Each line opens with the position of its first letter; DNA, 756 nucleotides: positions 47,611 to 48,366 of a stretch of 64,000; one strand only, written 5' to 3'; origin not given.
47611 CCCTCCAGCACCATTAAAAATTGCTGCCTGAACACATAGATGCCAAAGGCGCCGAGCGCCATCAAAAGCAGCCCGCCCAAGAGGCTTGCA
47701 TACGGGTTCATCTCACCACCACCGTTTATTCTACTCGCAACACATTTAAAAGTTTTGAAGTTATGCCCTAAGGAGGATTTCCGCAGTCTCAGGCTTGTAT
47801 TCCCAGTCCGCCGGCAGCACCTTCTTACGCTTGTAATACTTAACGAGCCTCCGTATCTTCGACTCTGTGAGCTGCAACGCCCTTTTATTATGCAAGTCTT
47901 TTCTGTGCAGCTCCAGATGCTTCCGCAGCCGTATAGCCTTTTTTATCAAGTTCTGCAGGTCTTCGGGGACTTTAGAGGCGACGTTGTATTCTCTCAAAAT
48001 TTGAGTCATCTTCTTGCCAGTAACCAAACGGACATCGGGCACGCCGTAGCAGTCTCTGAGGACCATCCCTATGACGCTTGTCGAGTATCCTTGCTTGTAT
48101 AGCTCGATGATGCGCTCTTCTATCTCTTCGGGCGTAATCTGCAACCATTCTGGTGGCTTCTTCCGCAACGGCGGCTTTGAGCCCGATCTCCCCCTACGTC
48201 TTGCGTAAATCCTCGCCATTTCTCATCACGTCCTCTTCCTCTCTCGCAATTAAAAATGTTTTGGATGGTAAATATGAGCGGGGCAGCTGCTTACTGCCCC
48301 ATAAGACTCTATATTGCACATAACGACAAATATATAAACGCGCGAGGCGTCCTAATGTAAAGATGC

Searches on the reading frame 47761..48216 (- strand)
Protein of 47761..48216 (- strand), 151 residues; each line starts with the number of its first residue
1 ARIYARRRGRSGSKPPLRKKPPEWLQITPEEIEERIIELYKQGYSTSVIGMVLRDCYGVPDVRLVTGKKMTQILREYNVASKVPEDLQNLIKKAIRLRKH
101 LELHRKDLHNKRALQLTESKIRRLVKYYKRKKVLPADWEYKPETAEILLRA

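Call 35: search_protein_families(library=pfam, proteins=[window:47761-48216:-], max_evalue=0.01)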
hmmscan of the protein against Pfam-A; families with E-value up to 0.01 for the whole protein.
window:47761-48216:- (151 aa): 2 families
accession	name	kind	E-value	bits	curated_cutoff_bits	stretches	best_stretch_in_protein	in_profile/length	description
PF08069.17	Ribosomal_S13_N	-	6.1e-24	84.3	25.4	1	1-59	2-60/60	Ribosomal S13/S15 N-terminal domain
PF00312.27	Ribosomal_S15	-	3.3e-17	62.8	31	1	72-147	3-80/81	Ribosomal protein S15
